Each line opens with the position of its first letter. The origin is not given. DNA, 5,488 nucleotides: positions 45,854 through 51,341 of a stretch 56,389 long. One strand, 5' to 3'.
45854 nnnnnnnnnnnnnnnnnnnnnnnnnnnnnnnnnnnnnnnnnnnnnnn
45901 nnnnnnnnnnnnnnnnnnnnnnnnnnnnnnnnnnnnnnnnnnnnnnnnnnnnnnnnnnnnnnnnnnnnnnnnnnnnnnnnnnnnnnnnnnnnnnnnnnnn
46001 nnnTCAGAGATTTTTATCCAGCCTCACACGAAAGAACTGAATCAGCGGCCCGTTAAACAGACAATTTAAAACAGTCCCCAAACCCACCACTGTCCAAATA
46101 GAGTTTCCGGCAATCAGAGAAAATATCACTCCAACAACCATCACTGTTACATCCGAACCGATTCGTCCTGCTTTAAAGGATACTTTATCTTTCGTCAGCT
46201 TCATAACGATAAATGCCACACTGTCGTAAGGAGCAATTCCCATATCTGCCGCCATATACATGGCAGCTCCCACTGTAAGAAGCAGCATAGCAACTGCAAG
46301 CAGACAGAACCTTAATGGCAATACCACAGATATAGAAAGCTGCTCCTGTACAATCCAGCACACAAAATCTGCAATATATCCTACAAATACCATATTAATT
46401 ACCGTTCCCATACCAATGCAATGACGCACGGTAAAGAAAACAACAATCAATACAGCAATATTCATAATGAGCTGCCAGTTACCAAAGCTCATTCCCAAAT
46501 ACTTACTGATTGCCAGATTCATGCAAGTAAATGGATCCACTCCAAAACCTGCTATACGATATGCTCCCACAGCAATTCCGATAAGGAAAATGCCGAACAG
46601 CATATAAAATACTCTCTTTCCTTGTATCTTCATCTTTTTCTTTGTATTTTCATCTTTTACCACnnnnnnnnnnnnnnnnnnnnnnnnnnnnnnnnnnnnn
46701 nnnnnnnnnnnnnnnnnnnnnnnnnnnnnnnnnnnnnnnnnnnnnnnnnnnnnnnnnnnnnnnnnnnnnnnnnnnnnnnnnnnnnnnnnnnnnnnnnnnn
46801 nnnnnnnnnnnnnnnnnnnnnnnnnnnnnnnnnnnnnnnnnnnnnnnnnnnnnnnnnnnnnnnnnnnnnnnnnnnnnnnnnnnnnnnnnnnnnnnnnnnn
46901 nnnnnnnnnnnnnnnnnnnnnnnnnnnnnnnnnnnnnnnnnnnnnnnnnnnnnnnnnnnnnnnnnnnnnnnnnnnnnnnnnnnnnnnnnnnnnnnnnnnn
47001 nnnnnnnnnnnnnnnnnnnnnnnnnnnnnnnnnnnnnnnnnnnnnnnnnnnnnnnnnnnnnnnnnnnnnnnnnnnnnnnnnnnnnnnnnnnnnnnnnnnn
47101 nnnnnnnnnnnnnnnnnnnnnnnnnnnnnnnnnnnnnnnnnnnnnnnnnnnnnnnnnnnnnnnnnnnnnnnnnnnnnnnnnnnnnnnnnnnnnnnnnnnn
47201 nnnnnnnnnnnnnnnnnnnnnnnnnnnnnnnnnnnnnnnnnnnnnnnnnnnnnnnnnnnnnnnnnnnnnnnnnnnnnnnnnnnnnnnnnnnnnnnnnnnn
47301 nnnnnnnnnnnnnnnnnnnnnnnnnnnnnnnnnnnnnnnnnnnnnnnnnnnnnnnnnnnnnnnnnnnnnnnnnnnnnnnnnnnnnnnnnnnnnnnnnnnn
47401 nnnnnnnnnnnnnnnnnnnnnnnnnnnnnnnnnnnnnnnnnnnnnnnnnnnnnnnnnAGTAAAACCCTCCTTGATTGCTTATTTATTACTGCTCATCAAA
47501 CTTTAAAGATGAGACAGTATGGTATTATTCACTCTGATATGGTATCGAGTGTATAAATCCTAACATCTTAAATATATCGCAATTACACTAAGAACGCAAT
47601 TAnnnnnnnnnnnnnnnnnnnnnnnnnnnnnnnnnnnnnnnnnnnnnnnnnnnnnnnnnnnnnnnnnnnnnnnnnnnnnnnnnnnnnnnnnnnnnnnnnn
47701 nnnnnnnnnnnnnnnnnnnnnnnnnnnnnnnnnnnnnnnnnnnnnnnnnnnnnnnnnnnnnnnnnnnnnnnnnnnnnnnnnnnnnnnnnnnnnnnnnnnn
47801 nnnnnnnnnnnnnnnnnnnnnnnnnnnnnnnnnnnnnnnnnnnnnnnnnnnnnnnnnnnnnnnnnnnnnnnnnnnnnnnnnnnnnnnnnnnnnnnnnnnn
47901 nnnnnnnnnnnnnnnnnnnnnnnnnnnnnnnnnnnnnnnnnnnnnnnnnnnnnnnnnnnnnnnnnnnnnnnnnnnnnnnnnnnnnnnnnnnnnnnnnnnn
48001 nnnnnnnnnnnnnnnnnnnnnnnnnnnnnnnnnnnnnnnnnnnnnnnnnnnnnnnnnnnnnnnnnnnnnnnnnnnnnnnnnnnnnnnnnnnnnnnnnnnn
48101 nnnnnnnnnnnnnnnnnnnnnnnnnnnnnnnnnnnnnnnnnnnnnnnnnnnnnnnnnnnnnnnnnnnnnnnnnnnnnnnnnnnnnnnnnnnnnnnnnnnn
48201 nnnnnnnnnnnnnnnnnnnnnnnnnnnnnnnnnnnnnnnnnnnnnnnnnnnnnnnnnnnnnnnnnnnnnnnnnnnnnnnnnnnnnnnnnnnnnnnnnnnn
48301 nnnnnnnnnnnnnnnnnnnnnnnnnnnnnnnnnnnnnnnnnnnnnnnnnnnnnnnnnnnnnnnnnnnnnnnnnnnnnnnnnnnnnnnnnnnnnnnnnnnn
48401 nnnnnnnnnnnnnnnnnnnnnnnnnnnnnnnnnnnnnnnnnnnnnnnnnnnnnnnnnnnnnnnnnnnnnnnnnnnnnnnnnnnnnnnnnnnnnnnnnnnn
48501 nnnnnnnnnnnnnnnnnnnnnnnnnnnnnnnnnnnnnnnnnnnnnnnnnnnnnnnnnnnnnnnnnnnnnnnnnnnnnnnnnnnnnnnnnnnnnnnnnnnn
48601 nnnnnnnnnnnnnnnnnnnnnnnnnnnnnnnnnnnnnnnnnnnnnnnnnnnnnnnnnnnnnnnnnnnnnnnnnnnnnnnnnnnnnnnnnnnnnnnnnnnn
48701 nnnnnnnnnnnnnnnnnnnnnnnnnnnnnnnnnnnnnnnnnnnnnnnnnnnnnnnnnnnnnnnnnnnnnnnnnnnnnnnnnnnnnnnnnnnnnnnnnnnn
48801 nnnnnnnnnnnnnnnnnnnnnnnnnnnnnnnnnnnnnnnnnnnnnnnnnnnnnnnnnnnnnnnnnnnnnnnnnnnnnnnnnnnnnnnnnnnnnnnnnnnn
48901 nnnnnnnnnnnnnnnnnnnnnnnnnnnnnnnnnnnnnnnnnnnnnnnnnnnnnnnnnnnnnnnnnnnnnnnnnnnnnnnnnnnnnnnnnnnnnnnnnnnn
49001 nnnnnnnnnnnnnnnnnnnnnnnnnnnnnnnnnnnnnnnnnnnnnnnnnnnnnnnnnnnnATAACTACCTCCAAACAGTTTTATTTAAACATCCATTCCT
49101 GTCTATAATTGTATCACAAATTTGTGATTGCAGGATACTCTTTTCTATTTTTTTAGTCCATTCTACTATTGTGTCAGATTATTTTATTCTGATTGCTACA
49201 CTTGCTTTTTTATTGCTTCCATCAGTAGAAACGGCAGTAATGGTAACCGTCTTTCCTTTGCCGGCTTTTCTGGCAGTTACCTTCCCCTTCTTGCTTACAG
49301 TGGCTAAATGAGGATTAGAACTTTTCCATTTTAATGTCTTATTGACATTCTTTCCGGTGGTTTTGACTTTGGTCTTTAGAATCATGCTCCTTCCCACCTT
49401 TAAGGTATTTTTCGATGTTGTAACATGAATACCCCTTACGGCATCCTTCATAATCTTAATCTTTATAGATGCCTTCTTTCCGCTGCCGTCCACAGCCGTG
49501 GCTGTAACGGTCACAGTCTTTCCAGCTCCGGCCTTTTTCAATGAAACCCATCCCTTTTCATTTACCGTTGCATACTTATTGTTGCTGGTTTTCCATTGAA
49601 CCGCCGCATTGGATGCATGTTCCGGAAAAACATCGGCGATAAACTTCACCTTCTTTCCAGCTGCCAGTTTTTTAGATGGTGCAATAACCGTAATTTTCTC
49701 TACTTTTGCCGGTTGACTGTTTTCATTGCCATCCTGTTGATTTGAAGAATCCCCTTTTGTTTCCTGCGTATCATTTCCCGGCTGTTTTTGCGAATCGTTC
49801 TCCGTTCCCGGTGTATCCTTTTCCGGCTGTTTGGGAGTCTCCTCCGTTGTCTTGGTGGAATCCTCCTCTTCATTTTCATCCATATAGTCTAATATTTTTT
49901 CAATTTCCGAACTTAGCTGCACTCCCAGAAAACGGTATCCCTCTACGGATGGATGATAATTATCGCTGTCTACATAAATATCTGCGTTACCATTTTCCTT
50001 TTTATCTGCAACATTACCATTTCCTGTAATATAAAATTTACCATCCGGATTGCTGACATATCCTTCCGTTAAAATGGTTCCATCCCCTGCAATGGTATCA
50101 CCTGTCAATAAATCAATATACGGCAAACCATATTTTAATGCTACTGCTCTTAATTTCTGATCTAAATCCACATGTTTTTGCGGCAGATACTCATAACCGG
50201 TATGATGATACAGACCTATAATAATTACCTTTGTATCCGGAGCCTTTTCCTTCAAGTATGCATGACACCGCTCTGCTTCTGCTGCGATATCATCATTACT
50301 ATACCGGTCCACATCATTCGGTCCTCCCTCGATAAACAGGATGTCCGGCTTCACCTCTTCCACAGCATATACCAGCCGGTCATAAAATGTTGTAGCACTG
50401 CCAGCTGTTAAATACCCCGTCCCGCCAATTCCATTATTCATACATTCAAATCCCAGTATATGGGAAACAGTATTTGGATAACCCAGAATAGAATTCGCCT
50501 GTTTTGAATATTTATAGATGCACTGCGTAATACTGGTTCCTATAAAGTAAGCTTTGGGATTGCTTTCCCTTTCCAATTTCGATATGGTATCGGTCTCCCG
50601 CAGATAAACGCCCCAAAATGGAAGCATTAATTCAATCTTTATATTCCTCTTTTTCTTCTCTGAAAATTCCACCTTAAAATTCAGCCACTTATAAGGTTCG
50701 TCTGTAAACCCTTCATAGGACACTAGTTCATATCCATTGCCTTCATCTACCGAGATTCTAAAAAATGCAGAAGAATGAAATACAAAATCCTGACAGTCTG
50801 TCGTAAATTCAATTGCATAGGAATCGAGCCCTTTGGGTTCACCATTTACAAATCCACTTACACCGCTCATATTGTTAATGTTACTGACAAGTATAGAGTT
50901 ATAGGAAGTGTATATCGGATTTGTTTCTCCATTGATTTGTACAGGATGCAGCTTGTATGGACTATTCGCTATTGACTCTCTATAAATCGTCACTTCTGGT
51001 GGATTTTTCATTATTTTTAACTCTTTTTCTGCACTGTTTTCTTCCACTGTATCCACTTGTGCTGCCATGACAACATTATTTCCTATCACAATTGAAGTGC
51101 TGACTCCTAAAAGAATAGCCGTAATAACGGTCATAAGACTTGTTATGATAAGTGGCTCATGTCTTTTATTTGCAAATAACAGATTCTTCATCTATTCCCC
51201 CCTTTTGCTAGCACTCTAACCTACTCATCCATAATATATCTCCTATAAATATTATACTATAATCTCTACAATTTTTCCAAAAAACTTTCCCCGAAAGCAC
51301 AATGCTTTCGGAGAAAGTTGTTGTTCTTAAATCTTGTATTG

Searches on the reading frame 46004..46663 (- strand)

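Call 17: search_protein_families(library=pfam, proteins=[window:46004-46663:-], max_evalue=0.00001)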
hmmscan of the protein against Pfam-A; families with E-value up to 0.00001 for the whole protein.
window:46004-46663:- (219 aa): 0 families

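Call 76: search_protein_families(library=pfam, proteins=[window:46004-46663:-], max_evalue=0.001)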
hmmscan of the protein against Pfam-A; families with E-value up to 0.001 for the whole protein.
window:46004-46663:- (219 aa): 1 family
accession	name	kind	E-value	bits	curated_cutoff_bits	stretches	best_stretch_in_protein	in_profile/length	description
PF02588.21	YitT_membrane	-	2.9e-05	24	24.3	1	12-111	91-190/205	Uncharacterised 5xTM membrane BCR, YitT family COG1284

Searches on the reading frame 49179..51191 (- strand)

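Call 17: search_protein_families(library=pfam, proteins=[window:49179-51191:-], max_evalue=0.00001)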
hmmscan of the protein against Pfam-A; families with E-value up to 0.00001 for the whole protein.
window:49179-51191:- (670 aa): 3 families
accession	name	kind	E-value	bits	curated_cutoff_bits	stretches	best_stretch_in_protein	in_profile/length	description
PF02368.24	Big_2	-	8.7e-19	67.7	22.8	2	584-663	1-76/79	Bacterial Ig-like domain (group 2)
PF13472.12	Lipase_GDSL_2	-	6.1e-16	59.9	32.9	1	216-420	1-177/178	GDSL-like Lipase/Acylhydrolase family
PF00657.28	Lipase_GDSL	-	1.1e-06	29.4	23.6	1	216-423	3-205/208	GDSL-like Lipase/Acylhydrolase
